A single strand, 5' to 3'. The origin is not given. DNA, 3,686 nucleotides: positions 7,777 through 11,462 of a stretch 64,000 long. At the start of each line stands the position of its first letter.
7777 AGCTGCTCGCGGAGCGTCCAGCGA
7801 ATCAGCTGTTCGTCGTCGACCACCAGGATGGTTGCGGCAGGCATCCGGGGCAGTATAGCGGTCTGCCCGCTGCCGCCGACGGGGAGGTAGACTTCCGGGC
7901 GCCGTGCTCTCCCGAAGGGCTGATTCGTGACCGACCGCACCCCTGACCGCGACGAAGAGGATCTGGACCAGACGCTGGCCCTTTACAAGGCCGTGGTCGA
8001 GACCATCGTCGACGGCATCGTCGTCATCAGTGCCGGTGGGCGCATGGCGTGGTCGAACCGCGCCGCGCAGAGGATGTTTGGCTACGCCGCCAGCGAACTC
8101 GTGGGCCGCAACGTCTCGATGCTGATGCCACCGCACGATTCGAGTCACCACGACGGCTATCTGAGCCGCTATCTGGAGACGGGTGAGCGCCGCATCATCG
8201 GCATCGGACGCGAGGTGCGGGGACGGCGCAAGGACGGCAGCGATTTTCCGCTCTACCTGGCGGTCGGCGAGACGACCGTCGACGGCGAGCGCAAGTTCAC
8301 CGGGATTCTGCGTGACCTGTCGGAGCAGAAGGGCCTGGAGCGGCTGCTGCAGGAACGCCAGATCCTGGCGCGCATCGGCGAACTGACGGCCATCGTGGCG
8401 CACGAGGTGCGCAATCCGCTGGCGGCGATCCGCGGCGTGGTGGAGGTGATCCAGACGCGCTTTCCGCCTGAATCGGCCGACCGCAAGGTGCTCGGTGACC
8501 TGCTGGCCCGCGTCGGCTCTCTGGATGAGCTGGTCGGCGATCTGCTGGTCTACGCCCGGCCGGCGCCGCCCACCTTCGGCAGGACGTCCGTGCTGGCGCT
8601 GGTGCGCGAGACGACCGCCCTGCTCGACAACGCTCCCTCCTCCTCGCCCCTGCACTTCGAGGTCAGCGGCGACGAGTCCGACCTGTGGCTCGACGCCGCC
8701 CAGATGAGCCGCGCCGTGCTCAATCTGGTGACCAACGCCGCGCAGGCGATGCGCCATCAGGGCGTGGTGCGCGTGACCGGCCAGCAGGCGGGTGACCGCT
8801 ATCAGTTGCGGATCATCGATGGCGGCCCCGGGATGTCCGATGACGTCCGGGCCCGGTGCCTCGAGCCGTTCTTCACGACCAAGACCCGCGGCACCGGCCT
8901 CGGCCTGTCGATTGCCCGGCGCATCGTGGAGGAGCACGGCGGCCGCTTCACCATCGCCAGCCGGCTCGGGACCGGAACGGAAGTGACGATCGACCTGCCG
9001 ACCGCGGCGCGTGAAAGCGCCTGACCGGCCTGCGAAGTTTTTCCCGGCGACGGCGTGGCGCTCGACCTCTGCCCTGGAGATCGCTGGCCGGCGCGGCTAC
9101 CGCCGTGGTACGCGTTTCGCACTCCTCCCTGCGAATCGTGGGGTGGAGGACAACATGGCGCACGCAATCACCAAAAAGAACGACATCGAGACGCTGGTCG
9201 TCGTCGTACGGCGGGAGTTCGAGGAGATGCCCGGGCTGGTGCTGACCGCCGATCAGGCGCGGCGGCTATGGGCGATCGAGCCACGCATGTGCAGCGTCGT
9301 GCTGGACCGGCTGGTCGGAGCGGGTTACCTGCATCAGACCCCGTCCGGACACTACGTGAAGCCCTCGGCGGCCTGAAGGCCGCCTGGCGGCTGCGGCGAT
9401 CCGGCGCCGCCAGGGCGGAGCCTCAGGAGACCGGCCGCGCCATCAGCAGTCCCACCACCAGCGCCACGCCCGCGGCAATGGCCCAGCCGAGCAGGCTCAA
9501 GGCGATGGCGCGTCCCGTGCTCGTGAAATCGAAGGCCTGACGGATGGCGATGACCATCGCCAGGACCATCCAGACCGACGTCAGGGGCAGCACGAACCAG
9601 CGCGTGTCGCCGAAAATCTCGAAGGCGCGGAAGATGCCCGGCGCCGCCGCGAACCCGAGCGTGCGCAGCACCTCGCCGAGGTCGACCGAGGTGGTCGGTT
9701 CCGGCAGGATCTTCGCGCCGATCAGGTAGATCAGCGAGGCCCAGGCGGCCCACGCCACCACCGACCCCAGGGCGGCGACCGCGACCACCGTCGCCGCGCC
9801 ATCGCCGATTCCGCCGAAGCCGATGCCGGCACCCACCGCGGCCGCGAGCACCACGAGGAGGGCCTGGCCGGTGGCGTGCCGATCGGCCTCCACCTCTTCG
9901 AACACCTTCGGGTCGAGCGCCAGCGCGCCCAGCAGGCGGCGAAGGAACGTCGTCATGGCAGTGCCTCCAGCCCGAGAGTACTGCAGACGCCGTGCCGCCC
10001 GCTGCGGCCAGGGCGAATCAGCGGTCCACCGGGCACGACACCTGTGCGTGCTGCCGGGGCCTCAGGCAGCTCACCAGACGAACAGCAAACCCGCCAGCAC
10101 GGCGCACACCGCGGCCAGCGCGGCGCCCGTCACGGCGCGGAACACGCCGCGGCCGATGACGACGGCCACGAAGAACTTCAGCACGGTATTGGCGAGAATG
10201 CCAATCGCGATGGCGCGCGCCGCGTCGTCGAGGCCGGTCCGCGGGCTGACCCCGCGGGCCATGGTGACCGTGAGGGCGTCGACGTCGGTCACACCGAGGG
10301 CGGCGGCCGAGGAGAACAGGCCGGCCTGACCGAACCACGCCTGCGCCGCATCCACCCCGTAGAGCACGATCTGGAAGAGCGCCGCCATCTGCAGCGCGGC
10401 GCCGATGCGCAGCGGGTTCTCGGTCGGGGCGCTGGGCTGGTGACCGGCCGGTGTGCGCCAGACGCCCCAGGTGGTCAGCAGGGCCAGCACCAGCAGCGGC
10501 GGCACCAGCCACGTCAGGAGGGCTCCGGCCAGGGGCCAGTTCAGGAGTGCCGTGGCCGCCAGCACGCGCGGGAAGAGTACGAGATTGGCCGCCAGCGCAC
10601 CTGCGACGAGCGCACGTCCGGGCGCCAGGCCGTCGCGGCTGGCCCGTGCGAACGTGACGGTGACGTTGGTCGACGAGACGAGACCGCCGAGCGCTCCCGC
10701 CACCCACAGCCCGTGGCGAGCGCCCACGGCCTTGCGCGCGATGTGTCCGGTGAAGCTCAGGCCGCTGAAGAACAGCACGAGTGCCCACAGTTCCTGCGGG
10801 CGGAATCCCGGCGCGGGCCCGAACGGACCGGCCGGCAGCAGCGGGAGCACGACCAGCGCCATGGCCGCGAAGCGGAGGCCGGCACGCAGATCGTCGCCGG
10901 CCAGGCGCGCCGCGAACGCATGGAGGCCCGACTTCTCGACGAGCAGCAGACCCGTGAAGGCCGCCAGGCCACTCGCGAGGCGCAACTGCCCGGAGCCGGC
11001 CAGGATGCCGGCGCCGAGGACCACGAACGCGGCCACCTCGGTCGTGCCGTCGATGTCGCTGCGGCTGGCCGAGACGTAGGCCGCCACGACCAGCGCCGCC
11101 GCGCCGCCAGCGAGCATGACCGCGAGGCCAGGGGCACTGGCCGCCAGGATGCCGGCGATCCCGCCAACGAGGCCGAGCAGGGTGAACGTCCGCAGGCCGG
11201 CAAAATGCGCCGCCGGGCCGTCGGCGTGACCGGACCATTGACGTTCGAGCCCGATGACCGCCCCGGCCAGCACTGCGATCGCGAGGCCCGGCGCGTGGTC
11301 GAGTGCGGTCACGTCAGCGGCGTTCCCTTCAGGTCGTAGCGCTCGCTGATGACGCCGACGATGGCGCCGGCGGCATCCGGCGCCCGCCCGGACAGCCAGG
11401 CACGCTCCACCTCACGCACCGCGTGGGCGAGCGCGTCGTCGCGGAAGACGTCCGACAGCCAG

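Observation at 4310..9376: FixL-type heme-PAS kinase wired to a sigma54 activator instead of FixJ, with a sigma54 promoter on an adjacent tandem-USP gene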

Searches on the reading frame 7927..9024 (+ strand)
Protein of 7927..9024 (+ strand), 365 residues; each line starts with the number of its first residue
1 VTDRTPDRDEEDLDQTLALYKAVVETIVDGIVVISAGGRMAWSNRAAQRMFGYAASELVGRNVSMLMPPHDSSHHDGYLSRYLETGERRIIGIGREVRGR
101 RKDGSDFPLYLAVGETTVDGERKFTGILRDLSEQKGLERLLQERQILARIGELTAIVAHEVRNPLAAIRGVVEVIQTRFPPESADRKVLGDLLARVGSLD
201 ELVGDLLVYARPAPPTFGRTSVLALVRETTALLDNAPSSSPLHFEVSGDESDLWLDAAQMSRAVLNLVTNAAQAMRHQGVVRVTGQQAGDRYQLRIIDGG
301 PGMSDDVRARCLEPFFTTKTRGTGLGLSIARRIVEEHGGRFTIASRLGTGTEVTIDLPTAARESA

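Call 3: search_protein_families(library=pfam, proteins=[window:7927-9024:+], max_evalue=0.01)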
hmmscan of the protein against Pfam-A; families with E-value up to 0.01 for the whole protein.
window:7927-9024:+ (365 aa): 8 families
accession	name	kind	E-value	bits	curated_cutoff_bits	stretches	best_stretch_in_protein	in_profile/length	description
PF02518.31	HATPase_c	-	1.6e-24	86.9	26.4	1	256-359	2-109/111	Histidine kinase-, DNA gyrase B-, and HSP90-like ATPase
PF00989.32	PAS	-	7.3e-17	61.9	22.6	1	19-130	2-112/113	PAS fold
PF00512.31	HisKA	-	1.2e-11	44.9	26.9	1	151-212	3-63/66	His Kinase A (phospho-acceptor) domain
PF13426.13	PAS_9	-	3.5e-11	43.7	27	1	29-133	2-103/103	PAS domain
PF08448.16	PAS_4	-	9.7e-08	32.7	23.1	1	25-91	2-68/110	PAS fold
PF13188.13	PAS_8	-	9.3e-06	25.8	21.8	1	19-68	2-48/65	PAS domain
PF13581.12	HATPase_c_2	-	8.3e-05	23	27.4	1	266-354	38-124/127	Histidine kinase-like ATPase domain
PF08447.18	PAS_3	-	0.0016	19.1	25.6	1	44-105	5-64/89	PAS fold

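Call 4: search_solved_structures(query=window:7927-9024:+, max_evalue=0.001, show_alignments=3)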
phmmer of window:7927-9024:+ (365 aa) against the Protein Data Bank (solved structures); distinct sequences matched with E-value up to 0.001: 72 (the best 60 are shown).
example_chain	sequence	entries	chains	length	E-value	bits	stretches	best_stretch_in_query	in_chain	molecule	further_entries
3a0r_A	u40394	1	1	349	1.7e-33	119.5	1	21-346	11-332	Sensor protein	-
9jfj_A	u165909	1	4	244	2.9e-33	118.7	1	137-359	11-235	Sensor histidine kinase ZraS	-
1d06_A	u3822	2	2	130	5.3e-32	114.5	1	18-131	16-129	nitrogen fixation regulatory protein fixL | FIXL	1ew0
1dp6_A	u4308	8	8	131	5.5e-31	111.2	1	21-145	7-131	FIXL PROTEIN | SENSOR PROTEIN FIXL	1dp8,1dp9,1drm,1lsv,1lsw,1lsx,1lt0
8js5_A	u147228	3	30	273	6.2e-31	111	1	20-145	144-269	Sensor protein FixL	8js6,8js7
1y28_A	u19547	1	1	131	3.7e-30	108.5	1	21-145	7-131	Sensor protein fixL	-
2cmn_A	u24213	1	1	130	3.8e-30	108.4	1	21-145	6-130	SENSOR PROTEIN FIXL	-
1xj4_A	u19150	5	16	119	2e-29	106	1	26-143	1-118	Sensor protein fixL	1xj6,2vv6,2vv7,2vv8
9p6i_A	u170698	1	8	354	1.5e-28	103.2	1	127-359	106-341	histidine kinase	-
1xj2_A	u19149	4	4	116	1.5e-28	103.2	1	29-143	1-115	Sensor protein fixL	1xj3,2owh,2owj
4gcz_A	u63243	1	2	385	1.6e-26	96.5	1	38-360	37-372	Blue-light photoreceptor, Sensor protein fixL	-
3d36_A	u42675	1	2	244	8.9e-26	94.1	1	148-363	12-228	Sporulation kinase B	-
8a7f_A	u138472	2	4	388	1.3e-25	93.6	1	19-360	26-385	Putative Sensory box protein,Sensor protein FixL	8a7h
8a3u_A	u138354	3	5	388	1.6e-25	93.2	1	19-360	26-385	Putative Sensory box protein,Sensor protein FixL | Putative Sensory box protein,Putative Sensory box protein,Sensor protein FixL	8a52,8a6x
3a0t_A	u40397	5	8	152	2.6e-19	72.8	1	223-347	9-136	Sensor protein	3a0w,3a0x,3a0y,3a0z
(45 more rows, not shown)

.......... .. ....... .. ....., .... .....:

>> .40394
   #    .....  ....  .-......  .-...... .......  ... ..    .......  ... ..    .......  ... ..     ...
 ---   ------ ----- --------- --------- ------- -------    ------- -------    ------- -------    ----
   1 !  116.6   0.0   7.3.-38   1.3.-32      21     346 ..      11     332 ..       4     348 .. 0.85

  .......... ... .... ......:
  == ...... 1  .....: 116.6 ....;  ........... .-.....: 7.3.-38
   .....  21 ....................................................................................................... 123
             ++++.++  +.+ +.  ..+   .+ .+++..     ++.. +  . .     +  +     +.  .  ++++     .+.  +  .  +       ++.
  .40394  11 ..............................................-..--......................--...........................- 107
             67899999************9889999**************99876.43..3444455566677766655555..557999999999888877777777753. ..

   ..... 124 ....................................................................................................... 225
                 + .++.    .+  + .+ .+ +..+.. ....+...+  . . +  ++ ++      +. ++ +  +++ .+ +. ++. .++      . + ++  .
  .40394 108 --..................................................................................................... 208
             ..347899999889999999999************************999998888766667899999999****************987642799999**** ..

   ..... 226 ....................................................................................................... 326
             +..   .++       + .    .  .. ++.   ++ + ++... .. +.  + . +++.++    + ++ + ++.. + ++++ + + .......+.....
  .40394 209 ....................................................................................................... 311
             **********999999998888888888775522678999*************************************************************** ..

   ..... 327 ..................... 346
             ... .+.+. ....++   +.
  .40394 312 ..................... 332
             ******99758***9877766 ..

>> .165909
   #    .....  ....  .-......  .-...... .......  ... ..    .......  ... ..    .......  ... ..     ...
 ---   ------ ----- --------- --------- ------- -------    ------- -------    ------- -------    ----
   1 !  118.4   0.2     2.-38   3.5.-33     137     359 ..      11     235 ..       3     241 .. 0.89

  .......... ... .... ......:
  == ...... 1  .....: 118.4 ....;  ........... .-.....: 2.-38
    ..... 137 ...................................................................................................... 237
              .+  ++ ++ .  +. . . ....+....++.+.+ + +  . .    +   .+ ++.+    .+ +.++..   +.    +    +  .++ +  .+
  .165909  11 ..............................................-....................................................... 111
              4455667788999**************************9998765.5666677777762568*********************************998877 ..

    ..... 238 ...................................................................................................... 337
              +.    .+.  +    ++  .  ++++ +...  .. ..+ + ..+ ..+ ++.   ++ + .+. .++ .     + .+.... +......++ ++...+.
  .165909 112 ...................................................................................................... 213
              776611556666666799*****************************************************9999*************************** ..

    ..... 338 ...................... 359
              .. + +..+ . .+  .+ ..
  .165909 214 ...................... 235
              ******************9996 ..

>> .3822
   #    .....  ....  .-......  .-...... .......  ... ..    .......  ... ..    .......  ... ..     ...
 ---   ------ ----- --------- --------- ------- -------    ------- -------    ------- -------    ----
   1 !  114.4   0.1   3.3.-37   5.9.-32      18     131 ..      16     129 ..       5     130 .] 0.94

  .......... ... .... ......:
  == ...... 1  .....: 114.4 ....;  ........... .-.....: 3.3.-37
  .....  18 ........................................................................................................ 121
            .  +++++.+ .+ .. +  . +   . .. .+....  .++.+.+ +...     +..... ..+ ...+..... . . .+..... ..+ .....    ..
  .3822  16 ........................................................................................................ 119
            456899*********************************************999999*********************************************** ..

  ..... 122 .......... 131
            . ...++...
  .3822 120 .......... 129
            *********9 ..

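Call 11: find_related_loci(query=window:7927-9024:+, collection=genome_contigs, flank=6000)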
Query window:7927-9024:+ (365 aa) in genome_contigs; peptide patterns used: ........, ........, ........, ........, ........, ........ (x = any residue, [..] = any of these).
599 stretches matched a pattern (row limit reached: there are more); 578 encode a relative of the query (tblastn E <= 1e-3); the best 80 are kept; 80 distinct loci.
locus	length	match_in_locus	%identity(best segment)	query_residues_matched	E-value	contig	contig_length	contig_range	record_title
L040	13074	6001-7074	68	8-365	7e-153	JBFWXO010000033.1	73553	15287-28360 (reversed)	MAG: Vicinamibacterales bacterium isolate CA_2019_TPBS_142 NODE_2654_length_73553_cov_5.704968_TPBS, whole genome shotgu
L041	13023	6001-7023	66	18-358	2e-142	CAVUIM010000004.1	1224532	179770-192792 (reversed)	MAG: uncultured Acidobacteriota bacterium isolate MFD04651.bin.1.237 genome assembly, contig: contig_7549, whole genome 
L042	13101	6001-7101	36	4-358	5e-65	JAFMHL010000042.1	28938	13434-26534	MAG: Nitratireductor sp. isolate DEBay_Spr20G08_80 NODE_1099_length_28938_cov_12.725, whole genome shotgun sequence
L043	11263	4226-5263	37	18-358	2e-62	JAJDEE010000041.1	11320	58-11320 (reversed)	MAG: Planctomycetota bacterium isolate OFTM389 OFTM389_40, whole genome shotgun sequence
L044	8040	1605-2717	35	9-362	8e-61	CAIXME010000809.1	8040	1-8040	MAG: uncultured Pirellula sp. isolate Loclat_bin-05000 genome assembly, contig: bin-05000:0809/1036, whole genome shotgu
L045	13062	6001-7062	36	6-353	4e-60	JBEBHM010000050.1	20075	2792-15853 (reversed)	MAG: Pirellula sp. isolate ATF_22 NODE_1020_length_20075_cov_3.192881, whole genome shotgun sequence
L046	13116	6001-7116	34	5-358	7e-58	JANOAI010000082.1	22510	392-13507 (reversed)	MAG: Pirellulaceae bacterium isolate VAR_18_metabat_324 VAR_18_k141_607489, whole genome shotgun sequence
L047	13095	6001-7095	36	18-365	1e-57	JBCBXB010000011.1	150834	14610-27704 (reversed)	MAG: Pseudomonadota bacterium isolate J06649_3 k141_36903_length_150834_cov_35.0128, whole genome shotgun sequence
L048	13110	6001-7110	35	2-358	6e-57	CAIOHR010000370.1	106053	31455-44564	MAG: uncultured Pirellula sp. isolate ErkenSummer_bin-0307 genome assembly, contig: bin-0307:370/445, whole genome shotg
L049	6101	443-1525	38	22-364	2e-56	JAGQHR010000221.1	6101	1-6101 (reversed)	MAG: Candidatus Eisenbacteria bacterium isolate HKST-UBA01 NODE_222_length_6101_cov_2.596116, whole genome shotgun seque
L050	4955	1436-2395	37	38-358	5e-56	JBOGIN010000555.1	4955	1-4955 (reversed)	MAG: Vicinamibacteraceae bacterium isolate M3-S_metawrap_bin.178 k127_544573, whole genome shotgun sequence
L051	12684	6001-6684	42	133-358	2e-47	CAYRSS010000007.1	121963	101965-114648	MAG TPA_asm: uncultured Phycisphaeraceae bacterium isolate SRP329715_co1_283 genome assembly, contig: NODE_144_length_12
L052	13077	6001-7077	31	23-358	5e-47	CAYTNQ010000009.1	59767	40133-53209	MAG TPA_asm: uncultured Anaerolineales bacterium isolate binchicken_co294_35 genome assembly, contig: NODE_834_length_59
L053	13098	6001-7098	36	10-358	6e-47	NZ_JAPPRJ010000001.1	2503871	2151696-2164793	Rhizobium sp. SL86 contig_1, whole genome shotgun sequence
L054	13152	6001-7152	32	2-360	3e-44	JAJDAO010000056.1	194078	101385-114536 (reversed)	MAG: Deltaproteobacteria bacterium isolate OFTM73 OFTM73_55, whole genome shotgun sequence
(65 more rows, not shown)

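Call 22: search_protein_families(library=ncbifam, proteins=[window:7927-9024:+], max_evalue=0.001)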
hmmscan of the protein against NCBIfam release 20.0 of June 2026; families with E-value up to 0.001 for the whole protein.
window:7927-9024:+ (365 aa): 84 families (the best 25 are shown)
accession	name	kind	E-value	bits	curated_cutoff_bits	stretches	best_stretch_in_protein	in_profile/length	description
NF008468.0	PRK11360.1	equivalog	2.3e-71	240.9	646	1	13-363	263-612/616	two-component system sensor histidine kinase AtoS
NF041777.1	sens_FixL_Rhizob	equivalog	6.1e-68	229.6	850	2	11-169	116-281/485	sensor protein FixL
NF007688.0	PRK10364.1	equivalog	6.8e-45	153.7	479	1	133-362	223-454/460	two-component system sensor histidine kinase ZraS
NF010411.0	PRK13837.1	equivalog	1.5e-42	145.6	647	1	127-364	427-680/828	two-component system VirA-like sensor kinase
NF052574.1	HisKinEspCMyxo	equivalog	1.3e-32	112.9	1200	1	15-363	281-641/785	serine histidine kinase EspC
NF046044.1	PnpS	equivalog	3.8e-32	111.8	400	1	14-358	51-390/390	two-component system histidine kinase PnpS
TIGR02966.1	phoR_proteo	equivalog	7.8e-32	110.6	334.2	1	17-356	5-332/333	phosphate regulon sensor histidine kinase PhoR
NF010076.0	PRK13557.1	subfamily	2.2e-31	108.9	631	1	40-361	55-396/540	histidine kinase famiy protein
NF053867.1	SprKinKinDBac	equivalog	8.2e-31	107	775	1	133-361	269-499/500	sporulation kinase KinD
NF052573.1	HisKinEspAMyxo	equivalog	7.8e-30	103.6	1400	2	260-363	504-615/755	serine histidine kinase EspA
NF038348.1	T2SS_HK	subfamily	1.4e-29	103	450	1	250-359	462-573/574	histidine kinase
TIGR00229.1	sensory_box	domain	1.5e-28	99.5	22.9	1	16-139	3-124/126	PAS domain S-box protein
NF008312.0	PRK11100.1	equivalog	6.5e-28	97.8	356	1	148-360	254-475/477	two-component system sensor histidine kinase CreC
NF047874.1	MASE3_PAS_HK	subfamily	8.9e-28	97.4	560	2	242-361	502-627/655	MASE3 domain-containing sensor histidine kinase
NF041593.1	histid_kinase_PdhS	equivalog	8.6e-26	90.1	2000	1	7-359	656-1035/1041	cell-division control histidine kinase PdhS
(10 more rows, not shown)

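Call 72: search_protein_families(library=pfam, proteins=[L043:4160-5269:+, L043:3398-3874:-, L043:2898-3470:-, L043:2405-2833:-, L043:773-2215:-, L043:5288-6238:-, L043:6336-7115:-, L043:7116-8474:-, L043:8890-10344:+], max_evalue=0.0001)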
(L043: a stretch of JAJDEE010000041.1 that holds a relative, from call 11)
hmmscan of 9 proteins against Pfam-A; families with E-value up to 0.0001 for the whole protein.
L043:4160-5269:+ (369 aa): 7 families
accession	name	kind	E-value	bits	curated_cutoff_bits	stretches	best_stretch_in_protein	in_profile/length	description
PF02518.31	HATPase_c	-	2.8e-23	82.9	26.4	1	263-368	2-108/111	Histidine kinase-, DNA gyrase B-, and HSP90-like ATPase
PF00989.32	PAS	-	3.2e-18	66.2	22.6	1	24-136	2-113/113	PAS fold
PF13426.13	PAS_9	-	1e-16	61.5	27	1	34-138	2-103/103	PAS domain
PF24820.1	Diguanyl_cycl_sensor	-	7.3e-08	32.8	28.1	1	31-135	4-109/109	Diguanylate cyclase-like sensor domain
PF00512.31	HisKA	-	2e-07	31.4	26.9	1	155-215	2-61/66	His Kinase A (phospho-acceptor) domain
PF13188.13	PAS_8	-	2.1e-07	31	21.8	1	23-75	1-50/65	PAS domain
PF08448.16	PAS_4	-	8e-07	29.7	23.1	1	29-140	1-109/110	PAS fold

L043:3398-3874:- (158 aa): 1 family
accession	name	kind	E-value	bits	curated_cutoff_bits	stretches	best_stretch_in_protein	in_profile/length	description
PF00582.32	Usp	-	6.9e-38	130.8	24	1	3-142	2-141/141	Universal stress protein family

L043:2898-3470:- (190 aa): 1 family
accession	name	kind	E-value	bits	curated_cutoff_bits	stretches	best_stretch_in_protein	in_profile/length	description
PF00571.33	CBS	-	1.2e-25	90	24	2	39-91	1-53/57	CBS domain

L043:2405-2833:- (142 aa): 1 family
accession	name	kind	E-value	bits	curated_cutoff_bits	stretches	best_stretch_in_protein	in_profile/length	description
PF00582.32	Usp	-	4.8e-32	111.9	24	1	7-141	3-141/141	Universal stress protein family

L043:773-2215:- (480 aa): 0 families

L043:5288-6238:- (316 aa): 1 family
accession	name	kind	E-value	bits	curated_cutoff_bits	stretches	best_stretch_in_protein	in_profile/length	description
PF00582.32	Usp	-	4.7e-42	144.3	24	2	169-305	4-141/141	Universal stress protein family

L043:6336-7115:- (259 aa): 1 family
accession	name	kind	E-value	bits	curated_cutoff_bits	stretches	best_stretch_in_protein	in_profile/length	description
PF01988.24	VIT1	-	1.2e-61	208.7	28.1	1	38-251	1-213/214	VIT family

L043:7116-8474:- (452 aa): 7 families
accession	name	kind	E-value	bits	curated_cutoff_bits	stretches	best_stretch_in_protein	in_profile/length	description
PF00158.32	Sigma54_activat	-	3.1e-70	235.7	20.2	1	148-314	1-167/168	Sigma-54 interaction domain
PF00072.30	Response_reg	-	6e-29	100.9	30.2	1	11-119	2-110/111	Response regulator receiver domain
PF14532.12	Sigma54_activ_2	-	9.9e-24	84.6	25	1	149-319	1-138/138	Sigma-54 interaction domain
PF25601.1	AAA_lid_14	-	9.5e-15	54.6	27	1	321-392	2-81/87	AAA+ ATPase lid domain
PF07728.20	AAA_5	-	2e-09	38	22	1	172-298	2-128/139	AAA domain (dynein-related subfamily)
PF07724.20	AAA_2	-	2.3e-07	31.4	27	1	172-301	6-136/166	AAA domain (Cdc48 subfamily)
PF02954.25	HTH_8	-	1.3e-06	28.5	22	1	410-443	9-42/42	Bacterial regulatory protein, Fis family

L043:8890-10344:+ (484 aa): 1 family
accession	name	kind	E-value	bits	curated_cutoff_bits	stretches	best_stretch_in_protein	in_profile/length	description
PF07585.17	BBP7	-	1.5e-10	41.2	26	1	259-456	115-309/350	Putative beta barrel porin-7 (BBP7)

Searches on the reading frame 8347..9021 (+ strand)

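Call 43: search_protein_families(library=ncbifam, proteins=[window:8347-9021:+], max_evalue=1e-10)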
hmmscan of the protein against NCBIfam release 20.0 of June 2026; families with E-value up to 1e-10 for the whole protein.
window:8347-9021:+ (225 aa): 58 families (the best 25 are shown)
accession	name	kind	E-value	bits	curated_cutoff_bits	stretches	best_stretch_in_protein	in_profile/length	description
NF008468.0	PRK11360.1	equivalog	5.5e-58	196.8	646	1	5-223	391-612/616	two-component system sensor histidine kinase AtoS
NF007688.0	PRK10364.1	equivalog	2.1e-44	152.1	479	1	5-222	235-454/460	two-component system sensor histidine kinase ZraS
NF010411.0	PRK13837.1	equivalog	9e-41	139.7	647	1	5-224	445-680/828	two-component system VirA-like sensor kinase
NF053867.1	SprKinKinDBac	equivalog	3.8e-30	104.8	775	1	3-221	279-499/500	sporulation kinase KinD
NF038348.1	T2SS_HK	subfamily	1.6e-29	102.8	450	1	108-219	460-573/574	histidine kinase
NF008312.0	PRK11100.1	equivalog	4.6e-28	98.3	356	1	16-220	262-475/477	two-component system sensor histidine kinase CreC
NF046044.1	PnpS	equivalog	3.8e-27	95.3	400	1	14-218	174-390/390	two-component system histidine kinase PnpS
TIGR02966.1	phoR_proteo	equivalog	8.4e-26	90.8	334.2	1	14-216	118-332/333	phosphate regulon sensor histidine kinase PhoR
NF052574.1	HisKinEspCMyxo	equivalog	1.2e-24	86.6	1200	1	7-223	414-641/785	serine histidine kinase EspC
NF041735.1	hist_kin_RppB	equivalog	1.1e-23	83.8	400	1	9-218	215-438/438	two-component system sensor histidine kinase RppB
NF010076.0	PRK13557.1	subfamily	3e-23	82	631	1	3-221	156-396/540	histidine kinase famiy protein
NF041777.1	sens_FixL_Rhizob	equivalog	3.1e-23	82.2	850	1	99-222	358-484/485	sensor protein FixL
TIGR02916.1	PEP_his_kin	equivalog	8.8e-23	80.7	300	1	105-218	564-679/679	XrtA/PEP-CTERM system histidine kinase PrsK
NF046026.1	HisKinCckACaul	equivalog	3.4e-21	75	1000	1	4-223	296-536/678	cell cycle histidine kinase CckA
NF008293.1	PRK11073.1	equivalog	5.4e-21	75.2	240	1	12-218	132-346/349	nitrogen regulation protein NR(II)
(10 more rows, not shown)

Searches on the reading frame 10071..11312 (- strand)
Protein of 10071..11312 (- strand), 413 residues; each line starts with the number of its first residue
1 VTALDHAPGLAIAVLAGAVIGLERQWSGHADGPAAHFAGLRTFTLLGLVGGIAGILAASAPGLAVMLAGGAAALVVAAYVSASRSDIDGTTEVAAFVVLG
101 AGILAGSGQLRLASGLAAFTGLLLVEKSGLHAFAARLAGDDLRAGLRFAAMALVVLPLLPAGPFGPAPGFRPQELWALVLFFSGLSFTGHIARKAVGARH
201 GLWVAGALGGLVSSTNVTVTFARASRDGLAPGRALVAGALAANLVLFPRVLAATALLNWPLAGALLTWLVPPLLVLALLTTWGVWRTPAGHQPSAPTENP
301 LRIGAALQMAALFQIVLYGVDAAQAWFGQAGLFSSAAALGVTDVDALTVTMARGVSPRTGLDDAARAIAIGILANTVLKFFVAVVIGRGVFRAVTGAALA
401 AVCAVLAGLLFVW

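Call 3: search_protein_families(library=pfam, proteins=[window:10071-11312:-], max_evalue=0.01)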
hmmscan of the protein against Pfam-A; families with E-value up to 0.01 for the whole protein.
window:10071-11312:- (413 aa): 2 families
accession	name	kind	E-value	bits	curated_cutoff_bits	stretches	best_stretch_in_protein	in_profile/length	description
PF13194.11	DUF4010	-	3e-50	171.3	30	1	183-387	4-210/210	Domain of unknown function (DUF4010)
PF02308.21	MgtC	-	8.3e-13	49.2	31.4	1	10-131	1-119/121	MgtC family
